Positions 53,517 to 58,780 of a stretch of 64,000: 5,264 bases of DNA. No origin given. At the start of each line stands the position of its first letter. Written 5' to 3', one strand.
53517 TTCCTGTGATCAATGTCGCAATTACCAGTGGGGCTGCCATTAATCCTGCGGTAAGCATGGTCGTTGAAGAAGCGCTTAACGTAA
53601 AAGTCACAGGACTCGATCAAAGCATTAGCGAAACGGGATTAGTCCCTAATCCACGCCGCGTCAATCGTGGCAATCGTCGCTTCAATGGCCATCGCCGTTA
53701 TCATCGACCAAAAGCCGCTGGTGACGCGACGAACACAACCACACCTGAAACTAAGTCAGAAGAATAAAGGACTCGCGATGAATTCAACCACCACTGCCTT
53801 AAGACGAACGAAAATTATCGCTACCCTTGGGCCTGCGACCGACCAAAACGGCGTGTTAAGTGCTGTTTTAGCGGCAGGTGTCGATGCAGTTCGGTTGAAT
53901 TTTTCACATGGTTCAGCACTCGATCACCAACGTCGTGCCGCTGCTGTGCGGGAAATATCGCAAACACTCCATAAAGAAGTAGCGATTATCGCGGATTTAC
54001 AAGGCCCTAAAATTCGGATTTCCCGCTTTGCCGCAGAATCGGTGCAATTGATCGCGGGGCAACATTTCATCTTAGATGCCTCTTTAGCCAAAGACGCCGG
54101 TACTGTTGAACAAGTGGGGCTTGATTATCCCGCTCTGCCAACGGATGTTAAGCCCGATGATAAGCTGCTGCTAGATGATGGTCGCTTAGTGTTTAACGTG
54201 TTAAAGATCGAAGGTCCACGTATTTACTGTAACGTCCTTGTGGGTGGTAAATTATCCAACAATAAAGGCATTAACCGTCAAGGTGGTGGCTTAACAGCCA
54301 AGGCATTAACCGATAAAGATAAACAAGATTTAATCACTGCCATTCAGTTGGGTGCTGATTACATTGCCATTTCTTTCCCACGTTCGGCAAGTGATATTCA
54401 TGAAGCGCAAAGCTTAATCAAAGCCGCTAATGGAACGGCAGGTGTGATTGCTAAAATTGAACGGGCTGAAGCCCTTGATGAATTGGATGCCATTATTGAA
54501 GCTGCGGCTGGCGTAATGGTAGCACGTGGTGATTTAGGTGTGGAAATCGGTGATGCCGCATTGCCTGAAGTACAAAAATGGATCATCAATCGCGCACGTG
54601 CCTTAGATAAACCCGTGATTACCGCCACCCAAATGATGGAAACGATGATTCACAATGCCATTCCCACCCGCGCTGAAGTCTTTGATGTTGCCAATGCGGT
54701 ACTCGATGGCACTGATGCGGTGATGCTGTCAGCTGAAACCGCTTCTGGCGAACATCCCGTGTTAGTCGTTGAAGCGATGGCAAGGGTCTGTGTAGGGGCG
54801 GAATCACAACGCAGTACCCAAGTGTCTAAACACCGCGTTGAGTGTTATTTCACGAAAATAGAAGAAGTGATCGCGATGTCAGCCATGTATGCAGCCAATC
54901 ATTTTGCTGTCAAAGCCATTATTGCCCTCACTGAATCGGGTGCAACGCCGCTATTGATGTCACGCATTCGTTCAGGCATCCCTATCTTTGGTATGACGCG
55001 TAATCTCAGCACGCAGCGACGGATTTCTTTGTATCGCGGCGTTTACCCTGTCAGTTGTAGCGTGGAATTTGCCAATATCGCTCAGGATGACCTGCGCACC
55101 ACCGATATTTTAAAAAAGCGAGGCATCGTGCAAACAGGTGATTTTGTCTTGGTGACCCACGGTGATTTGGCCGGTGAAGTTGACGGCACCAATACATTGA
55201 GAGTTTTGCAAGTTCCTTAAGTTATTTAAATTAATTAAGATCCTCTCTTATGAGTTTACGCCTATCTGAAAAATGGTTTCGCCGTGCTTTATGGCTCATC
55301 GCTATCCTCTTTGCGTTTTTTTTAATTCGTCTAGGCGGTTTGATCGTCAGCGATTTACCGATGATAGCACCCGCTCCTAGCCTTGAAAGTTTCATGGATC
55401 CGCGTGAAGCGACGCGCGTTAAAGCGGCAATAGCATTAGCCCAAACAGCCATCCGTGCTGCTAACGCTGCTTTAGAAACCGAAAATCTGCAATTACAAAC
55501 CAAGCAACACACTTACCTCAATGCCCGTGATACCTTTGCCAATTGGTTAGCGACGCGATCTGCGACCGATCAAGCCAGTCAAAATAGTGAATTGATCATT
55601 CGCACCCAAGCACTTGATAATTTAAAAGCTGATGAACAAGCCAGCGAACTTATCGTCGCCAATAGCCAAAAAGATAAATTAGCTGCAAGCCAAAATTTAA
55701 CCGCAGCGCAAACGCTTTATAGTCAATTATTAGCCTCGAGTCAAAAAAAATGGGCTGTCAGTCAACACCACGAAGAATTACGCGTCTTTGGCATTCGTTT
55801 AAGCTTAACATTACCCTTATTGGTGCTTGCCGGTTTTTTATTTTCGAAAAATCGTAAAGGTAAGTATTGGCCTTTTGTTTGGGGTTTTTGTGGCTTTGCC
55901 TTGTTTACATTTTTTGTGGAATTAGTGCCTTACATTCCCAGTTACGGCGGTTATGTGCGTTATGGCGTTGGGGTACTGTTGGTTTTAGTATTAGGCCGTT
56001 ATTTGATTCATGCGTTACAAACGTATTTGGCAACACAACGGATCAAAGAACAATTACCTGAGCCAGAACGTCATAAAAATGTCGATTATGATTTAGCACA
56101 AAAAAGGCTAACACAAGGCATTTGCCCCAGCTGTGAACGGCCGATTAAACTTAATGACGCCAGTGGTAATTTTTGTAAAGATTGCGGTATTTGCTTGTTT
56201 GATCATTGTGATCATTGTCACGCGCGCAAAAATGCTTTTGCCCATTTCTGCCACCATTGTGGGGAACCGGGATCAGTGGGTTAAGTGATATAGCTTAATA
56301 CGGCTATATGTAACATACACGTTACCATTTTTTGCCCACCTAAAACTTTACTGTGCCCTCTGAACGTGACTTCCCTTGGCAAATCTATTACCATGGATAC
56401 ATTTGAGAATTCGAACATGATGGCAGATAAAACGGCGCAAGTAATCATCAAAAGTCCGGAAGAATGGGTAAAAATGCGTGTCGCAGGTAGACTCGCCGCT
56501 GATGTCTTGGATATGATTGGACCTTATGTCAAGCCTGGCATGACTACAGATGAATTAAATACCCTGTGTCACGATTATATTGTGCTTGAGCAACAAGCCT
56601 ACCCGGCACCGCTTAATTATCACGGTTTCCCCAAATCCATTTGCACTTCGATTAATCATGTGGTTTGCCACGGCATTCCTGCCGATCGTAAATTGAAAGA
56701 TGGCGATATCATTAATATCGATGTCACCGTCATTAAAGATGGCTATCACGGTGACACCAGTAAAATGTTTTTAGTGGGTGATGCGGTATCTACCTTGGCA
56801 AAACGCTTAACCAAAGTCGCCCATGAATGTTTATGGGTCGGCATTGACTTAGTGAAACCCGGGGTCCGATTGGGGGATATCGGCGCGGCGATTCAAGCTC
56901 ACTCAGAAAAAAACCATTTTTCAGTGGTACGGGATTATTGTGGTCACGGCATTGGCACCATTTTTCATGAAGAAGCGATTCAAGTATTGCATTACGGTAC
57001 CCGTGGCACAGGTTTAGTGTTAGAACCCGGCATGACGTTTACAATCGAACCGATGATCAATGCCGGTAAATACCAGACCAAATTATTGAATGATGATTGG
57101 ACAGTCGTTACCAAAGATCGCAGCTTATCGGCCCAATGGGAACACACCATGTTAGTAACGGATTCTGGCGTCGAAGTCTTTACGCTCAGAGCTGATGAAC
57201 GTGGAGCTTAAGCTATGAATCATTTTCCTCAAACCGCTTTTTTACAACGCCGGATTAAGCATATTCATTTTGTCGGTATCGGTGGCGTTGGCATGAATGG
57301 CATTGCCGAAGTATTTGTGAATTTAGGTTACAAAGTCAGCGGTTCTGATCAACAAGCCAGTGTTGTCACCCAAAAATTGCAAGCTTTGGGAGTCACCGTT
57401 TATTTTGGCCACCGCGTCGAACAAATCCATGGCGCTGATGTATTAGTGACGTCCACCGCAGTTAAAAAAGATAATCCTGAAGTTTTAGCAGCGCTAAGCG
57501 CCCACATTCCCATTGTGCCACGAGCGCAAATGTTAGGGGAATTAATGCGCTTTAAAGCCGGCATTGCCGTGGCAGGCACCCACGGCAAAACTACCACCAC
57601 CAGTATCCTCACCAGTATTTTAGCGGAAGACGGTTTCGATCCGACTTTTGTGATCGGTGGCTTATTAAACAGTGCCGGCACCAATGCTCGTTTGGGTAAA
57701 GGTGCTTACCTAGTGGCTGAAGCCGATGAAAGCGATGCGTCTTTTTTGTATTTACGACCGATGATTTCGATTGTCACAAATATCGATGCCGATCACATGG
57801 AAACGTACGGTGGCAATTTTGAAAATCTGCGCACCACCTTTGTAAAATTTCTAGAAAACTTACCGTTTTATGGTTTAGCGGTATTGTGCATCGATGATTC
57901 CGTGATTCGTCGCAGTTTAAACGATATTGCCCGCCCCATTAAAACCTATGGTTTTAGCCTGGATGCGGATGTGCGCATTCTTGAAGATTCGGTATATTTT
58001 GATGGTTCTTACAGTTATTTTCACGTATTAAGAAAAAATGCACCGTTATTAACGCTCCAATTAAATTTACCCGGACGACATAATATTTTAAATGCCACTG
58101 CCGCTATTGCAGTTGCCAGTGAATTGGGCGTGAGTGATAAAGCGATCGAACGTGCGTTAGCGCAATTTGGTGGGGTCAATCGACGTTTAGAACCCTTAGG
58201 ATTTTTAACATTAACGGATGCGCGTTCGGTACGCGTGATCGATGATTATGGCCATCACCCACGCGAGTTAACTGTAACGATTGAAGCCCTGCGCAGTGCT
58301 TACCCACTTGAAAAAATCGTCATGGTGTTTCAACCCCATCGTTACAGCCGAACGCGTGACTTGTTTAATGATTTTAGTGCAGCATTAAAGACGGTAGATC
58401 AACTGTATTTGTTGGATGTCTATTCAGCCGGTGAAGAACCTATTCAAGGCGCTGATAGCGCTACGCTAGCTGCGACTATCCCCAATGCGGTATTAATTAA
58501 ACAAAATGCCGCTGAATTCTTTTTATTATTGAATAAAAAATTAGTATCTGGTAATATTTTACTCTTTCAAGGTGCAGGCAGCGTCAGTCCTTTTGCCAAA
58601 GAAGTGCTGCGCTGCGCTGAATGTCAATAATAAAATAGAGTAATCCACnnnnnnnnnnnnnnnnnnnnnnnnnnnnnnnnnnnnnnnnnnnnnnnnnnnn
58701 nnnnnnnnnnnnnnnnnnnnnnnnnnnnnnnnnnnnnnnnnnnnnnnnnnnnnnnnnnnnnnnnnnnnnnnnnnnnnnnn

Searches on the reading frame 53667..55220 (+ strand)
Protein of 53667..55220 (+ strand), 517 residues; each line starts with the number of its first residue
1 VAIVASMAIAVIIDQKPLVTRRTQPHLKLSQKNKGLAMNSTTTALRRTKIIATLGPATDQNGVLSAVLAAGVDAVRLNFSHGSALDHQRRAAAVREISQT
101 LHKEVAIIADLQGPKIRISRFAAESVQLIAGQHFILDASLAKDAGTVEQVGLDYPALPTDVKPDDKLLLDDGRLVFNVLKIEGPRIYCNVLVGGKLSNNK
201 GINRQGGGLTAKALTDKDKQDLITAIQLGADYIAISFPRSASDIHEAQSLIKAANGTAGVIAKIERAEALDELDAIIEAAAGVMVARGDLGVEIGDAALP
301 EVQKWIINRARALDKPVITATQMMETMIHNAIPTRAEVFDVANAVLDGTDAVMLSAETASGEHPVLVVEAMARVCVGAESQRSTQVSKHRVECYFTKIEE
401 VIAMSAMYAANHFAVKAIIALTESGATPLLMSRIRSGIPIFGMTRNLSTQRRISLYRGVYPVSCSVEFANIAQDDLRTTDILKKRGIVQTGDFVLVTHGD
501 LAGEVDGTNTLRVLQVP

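Call 46: search_protein_families(library=pfam, proteins=[window:53667-55220:+], max_evalue=0.0001)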
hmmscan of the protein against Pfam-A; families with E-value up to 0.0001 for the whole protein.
window:53667-55220:+ (517 aa): 2 families
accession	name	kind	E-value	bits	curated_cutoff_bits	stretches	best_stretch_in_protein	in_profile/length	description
PF00224.27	PK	-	7.9e-107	357.6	30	1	46-367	2-327/328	Pyruvate kinase, barrel domain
PF02887.21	PK_C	-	6.1e-32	110.5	28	1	400-514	1-114/114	Pyruvate kinase, alpha/beta domain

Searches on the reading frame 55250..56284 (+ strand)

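Call 46: search_protein_families(library=pfam, proteins=[window:55250-56284:+], max_evalue=0.0001)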
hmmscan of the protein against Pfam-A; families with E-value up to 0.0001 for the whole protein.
window:55250-56284:+ (344 aa): 1 family
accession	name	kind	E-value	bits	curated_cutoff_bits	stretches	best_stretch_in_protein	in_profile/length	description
PF12773.13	DZR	-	2.2e-05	24.9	27.3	1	292-338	1-45/45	Double zinc ribbon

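Call 72: search_protein_families(library=ncbifam, proteins=[window:55250-56284:+], max_evalue=0.01)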
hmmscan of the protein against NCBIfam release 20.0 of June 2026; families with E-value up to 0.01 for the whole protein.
window:55250-56284:+ (344 aa): 0 families

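Call 73: search_protein_families(library=pfam, proteins=[window:55250-56284:+], max_evalue=1)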
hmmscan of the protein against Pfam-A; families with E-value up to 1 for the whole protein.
window:55250-56284:+ (344 aa): 5 families
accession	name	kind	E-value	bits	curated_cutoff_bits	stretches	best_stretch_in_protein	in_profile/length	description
PF12773.13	DZR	-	2.2e-05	24.9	27.3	1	292-338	1-45/45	Double zinc ribbon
PF02318.22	FYVE_2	-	0.004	17.8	27.2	1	283-339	48-102/118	FYVE-type zinc finger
PF17032.10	Zn_ribbon_15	-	0.055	14.7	28.9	0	273-313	51-73/73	zinc-ribbon family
PF17631.7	DUF5512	-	0.27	11.7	27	1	85-162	11-84/139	Family of unknown function (DUF5512)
PF18912.6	DZR_2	-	0.39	11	27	0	319-340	23-45/56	Double zinc ribbon domain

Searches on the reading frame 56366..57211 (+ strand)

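Call 46: search_protein_families(library=pfam, proteins=[window:56366-57211:+], max_evalue=0.0001)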
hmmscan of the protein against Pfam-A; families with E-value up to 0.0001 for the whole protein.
window:56366-57211:+ (281 aa): 1 family
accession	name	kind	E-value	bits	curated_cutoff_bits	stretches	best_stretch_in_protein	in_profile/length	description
PF00557.29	Peptidase_M24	-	1.8e-52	178.6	23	1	36-266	2-208/208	Metallopeptidase family M24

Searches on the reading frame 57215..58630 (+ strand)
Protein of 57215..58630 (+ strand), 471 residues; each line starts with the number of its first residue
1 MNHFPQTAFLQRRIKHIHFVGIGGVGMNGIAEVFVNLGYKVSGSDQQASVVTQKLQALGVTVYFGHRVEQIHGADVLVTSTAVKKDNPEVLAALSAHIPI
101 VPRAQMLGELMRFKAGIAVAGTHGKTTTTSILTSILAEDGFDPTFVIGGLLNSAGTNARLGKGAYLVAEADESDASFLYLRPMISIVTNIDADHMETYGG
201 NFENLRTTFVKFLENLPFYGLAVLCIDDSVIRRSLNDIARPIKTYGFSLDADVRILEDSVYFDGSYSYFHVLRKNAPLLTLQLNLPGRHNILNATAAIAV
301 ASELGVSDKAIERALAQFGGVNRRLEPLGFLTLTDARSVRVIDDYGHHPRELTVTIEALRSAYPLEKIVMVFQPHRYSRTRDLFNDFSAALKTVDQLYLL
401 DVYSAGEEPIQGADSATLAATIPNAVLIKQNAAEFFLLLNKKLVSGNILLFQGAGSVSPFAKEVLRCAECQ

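Call 46: search_protein_families(library=pfam, proteins=[window:57215-58630:+], max_evalue=0.0001)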
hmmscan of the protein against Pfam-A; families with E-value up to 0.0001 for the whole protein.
window:57215-58630:+ (471 aa): 3 families
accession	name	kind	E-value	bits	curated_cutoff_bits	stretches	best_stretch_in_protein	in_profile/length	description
PF01225.30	Mur_ligase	-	2.2e-29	102.1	21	1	16-113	1-93/95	Mur ligase family, catalytic domain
PF08245.18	Mur_ligase_M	-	2.4e-26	93.4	24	1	119-301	1-200/200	Mur ligase middle domain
PF02875.26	Mur_ligase_C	-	8.5e-15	56.1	28.4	1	335-455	8-127/127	Mur ligase, glutamate ligase domain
